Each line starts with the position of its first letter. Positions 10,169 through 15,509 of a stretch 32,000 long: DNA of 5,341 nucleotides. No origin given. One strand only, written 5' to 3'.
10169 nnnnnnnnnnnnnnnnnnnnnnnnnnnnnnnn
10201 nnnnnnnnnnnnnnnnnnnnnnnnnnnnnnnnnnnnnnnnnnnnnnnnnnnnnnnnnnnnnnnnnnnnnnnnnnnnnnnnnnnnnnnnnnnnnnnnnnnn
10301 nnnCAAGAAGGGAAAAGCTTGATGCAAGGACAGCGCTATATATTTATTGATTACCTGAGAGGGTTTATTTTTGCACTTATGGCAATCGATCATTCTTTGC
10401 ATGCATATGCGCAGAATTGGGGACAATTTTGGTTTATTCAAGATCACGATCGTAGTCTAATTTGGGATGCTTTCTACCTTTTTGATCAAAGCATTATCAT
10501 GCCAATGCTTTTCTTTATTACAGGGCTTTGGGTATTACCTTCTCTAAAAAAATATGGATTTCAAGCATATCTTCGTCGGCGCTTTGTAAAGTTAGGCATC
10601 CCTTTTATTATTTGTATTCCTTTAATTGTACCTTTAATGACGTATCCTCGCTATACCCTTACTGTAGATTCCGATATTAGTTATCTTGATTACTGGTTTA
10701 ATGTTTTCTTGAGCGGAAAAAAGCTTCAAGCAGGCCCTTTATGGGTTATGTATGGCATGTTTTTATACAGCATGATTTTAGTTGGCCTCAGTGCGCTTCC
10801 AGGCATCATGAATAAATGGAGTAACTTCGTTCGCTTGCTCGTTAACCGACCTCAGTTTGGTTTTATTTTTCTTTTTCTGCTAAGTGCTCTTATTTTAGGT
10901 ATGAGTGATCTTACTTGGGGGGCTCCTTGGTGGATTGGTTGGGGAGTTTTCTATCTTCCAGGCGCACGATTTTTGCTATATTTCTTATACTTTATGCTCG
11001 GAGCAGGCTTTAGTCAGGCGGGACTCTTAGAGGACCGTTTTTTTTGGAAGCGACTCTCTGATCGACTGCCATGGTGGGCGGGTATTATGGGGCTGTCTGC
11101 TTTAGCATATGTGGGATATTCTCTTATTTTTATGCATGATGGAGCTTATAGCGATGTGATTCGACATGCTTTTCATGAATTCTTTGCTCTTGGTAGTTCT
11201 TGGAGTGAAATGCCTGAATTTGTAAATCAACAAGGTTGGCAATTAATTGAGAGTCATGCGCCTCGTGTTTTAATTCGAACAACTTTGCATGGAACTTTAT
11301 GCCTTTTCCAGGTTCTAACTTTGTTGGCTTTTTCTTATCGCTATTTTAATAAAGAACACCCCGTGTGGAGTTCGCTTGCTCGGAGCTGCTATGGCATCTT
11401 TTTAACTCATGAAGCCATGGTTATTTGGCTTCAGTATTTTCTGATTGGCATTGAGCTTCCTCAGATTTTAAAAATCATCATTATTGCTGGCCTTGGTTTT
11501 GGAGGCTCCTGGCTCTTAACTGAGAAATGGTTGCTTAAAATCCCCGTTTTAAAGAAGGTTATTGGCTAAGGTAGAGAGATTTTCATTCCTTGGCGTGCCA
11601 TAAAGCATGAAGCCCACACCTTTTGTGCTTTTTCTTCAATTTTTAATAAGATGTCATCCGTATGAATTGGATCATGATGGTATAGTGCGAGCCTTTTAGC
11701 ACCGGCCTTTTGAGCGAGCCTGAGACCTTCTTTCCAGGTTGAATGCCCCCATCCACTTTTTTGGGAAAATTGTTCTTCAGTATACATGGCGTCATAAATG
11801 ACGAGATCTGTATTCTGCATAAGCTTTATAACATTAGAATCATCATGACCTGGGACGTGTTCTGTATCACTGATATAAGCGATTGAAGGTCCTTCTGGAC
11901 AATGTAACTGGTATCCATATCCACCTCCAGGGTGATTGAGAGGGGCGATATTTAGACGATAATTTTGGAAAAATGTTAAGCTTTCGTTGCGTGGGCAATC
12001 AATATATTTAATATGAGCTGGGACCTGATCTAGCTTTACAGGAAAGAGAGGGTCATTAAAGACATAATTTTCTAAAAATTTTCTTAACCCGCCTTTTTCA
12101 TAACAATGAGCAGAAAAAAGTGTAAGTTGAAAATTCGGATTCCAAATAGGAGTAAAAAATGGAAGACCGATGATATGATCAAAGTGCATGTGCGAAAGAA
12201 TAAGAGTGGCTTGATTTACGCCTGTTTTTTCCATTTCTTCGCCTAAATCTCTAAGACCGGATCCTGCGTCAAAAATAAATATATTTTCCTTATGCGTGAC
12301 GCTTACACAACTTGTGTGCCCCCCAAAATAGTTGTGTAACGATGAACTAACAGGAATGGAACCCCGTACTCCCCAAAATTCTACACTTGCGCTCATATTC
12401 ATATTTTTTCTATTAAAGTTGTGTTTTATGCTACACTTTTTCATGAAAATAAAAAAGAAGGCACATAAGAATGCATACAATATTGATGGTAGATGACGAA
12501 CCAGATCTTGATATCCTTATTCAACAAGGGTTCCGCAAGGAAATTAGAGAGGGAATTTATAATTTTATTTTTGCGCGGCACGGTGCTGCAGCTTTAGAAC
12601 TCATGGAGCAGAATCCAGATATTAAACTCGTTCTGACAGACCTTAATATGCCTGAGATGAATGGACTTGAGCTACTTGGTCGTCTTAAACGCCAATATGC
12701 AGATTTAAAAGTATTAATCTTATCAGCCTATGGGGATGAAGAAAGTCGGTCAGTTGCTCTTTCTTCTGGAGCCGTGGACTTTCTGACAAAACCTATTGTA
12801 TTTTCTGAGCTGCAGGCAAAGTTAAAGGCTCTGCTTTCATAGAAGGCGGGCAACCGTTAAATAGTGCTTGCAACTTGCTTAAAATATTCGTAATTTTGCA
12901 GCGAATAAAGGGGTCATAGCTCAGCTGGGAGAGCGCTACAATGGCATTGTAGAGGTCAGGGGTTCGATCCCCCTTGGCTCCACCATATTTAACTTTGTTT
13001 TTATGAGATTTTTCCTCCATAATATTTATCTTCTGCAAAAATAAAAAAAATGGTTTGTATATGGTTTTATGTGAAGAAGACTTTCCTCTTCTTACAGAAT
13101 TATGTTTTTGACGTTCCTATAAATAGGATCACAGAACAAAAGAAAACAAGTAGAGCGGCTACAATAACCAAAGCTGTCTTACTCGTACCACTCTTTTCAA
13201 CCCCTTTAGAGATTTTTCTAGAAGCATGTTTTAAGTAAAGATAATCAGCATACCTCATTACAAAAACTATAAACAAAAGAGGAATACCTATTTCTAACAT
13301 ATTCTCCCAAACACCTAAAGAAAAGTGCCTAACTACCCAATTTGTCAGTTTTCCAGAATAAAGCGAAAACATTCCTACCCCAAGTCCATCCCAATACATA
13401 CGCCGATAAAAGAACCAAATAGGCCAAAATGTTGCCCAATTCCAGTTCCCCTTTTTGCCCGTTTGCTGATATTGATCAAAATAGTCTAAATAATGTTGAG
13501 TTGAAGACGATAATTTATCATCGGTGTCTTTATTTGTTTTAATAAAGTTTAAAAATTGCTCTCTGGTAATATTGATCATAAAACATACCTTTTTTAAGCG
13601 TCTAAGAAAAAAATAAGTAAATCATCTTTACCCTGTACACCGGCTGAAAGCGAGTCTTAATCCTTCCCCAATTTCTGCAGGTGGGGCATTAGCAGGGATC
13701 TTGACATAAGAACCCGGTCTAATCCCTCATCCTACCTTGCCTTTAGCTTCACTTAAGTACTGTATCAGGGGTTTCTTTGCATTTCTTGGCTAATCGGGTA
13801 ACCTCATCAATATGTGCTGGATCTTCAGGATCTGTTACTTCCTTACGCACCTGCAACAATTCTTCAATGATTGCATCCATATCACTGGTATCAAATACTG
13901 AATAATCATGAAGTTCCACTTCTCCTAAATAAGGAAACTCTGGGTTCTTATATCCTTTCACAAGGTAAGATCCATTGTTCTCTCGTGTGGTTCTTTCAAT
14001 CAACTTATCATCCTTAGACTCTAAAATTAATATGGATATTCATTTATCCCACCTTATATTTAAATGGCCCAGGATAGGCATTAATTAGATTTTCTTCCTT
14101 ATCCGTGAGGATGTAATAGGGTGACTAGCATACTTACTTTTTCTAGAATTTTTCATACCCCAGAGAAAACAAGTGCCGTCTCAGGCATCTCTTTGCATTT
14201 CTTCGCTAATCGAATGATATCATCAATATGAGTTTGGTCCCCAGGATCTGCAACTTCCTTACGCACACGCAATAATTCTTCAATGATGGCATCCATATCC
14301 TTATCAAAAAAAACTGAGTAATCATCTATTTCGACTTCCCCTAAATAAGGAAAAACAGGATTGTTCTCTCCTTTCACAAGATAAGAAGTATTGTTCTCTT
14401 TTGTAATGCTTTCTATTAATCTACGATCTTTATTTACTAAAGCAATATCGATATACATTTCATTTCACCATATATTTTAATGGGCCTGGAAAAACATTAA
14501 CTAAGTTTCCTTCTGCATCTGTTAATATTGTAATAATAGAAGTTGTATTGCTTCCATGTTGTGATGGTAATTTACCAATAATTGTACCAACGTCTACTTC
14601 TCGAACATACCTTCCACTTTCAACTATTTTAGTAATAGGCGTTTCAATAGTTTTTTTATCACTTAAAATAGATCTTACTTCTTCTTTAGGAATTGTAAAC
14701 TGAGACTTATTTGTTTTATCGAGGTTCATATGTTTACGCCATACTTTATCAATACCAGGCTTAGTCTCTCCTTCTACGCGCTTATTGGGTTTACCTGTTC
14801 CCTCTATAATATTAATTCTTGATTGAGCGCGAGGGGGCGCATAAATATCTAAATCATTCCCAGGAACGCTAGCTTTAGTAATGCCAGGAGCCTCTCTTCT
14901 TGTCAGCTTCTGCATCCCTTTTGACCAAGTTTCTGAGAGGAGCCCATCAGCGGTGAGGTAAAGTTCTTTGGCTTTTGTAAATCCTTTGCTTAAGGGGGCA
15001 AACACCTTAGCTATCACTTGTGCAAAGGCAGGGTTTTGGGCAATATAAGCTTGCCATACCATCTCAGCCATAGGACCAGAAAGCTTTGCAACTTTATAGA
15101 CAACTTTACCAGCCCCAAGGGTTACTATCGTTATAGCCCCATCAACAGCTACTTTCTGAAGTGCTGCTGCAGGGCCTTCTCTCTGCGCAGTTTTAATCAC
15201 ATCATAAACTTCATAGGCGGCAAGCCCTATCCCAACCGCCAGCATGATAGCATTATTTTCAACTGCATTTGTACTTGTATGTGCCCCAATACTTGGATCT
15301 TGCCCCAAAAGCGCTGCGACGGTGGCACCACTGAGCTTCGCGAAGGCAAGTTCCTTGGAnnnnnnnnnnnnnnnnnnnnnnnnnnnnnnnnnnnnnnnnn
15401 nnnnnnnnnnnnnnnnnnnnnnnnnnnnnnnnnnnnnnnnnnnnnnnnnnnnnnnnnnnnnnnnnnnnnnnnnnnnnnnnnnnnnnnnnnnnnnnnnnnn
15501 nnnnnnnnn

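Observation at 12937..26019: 13 kb island integrated at tRNA-Ala(GGC), bounded by a 49-nt tRNA-derived direct repeat, with no integrase left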

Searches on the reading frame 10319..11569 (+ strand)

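Call 9: search_protein_families(library=pfam, proteins=[window:10319-11569:+], max_evalue=0.01)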
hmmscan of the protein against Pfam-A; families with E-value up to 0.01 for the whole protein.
window:10319-11569:+ (416 aa): 1 family
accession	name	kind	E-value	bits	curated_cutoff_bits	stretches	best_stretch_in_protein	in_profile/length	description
PF01757.29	Acyl_transf_3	-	2.4e-15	56.9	31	1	8-401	2-325/326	Acyltransferase domain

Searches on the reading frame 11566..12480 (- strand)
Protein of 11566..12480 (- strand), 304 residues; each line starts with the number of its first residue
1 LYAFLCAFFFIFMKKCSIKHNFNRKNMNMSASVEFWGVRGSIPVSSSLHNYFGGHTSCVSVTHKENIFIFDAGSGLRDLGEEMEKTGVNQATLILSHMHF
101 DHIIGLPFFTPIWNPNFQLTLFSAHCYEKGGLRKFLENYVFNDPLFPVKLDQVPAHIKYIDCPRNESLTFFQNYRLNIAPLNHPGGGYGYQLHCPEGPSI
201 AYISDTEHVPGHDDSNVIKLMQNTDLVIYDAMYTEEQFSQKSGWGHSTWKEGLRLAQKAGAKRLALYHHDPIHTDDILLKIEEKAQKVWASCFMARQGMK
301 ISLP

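Call 9: search_protein_families(library=pfam, proteins=[window:11566-12480:-], max_evalue=0.01)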
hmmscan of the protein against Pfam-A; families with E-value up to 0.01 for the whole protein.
window:11566-12480:- (304 aa): 2 families
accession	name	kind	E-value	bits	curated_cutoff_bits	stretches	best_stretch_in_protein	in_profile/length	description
PF12706.13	Lactamase_B_2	-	1e-15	58.3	27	1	69-269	4-200/200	Beta-lactamase superfamily domain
PF00753.33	Lactamase_B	-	2.9e-06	27.8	22.7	1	54-115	4-69/196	Metallo-beta-lactamase superfamily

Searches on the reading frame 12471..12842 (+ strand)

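Call 9: search_protein_families(library=pfam, proteins=[window:12471-12842:+], max_evalue=0.01)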
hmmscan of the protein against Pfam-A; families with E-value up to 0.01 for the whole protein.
window:12471-12842:+ (123 aa): 1 family
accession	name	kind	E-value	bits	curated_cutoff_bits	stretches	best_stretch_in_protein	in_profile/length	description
PF00072.30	Response_reg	-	7.8e-25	87.7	30.2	1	4-118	1-110/111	Response regulator receiver domain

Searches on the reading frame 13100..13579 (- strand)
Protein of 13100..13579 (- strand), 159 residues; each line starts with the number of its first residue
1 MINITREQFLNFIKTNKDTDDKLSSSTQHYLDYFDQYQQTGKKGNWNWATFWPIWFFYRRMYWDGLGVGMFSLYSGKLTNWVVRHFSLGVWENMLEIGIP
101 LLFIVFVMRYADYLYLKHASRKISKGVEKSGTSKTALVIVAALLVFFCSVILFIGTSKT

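Call 8: search_protein_families(library=pfam, proteins=[window:13100-13579:-], max_evalue=0.01)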
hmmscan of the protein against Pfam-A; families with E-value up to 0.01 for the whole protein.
window:13100-13579:- (159 aa): 1 family
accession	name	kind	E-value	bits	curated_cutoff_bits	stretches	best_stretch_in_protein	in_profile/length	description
PF10947.13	DUF2628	-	5.1e-05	24.1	23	1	42-121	19-93/93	Protein of unknown function (DUF2628)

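Call 48: search_protein_families(library=ncbifam, proteins=[window:13100-13579:-], max_evalue=0.1)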
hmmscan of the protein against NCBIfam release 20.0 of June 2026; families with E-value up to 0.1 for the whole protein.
window:13100-13579:- (159 aa): 0 families

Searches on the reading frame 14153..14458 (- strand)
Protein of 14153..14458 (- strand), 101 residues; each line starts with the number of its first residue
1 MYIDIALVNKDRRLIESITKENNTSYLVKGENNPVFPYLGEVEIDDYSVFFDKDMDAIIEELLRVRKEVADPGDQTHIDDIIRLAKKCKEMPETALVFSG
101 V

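Call 8: search_protein_families(library=pfam, proteins=[window:14153-14458:-], max_evalue=0.01)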
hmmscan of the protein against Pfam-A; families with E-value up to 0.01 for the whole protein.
window:14153-14458:- (101 aa): 0 families

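Call 48: search_protein_families(library=ncbifam, proteins=[window:14153-14458:-], max_evalue=0.1)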
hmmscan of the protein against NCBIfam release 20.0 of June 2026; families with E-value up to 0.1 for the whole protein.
window:14153-14458:- (101 aa): 0 families

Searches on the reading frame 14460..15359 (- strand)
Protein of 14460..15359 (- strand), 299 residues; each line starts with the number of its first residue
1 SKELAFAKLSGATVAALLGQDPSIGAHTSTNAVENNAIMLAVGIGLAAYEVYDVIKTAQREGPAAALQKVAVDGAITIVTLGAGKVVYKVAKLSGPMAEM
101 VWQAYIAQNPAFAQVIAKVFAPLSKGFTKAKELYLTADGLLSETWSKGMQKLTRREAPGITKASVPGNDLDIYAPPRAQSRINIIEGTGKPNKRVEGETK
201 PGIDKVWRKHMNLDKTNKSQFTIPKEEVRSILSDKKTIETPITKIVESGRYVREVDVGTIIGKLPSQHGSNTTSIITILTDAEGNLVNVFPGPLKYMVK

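Call 21: search_protein_families(library=pfam, proteins=[window:14460-15260:-], max_evalue=5)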
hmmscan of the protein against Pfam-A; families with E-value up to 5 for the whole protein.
window:14460-15260:- (266 aa): 1 family
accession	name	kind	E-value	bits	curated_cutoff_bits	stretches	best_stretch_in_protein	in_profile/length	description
PF13056.11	DUF3918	-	0.2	11.7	21.3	1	44-62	7-25/43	Protein of unknown function (DUF3918)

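Call 46: search_solved_structures(query=window:14460-15359:-, max_evalue=1)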
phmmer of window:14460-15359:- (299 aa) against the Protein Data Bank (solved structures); distinct sequences matched with E-value up to 1: 0.
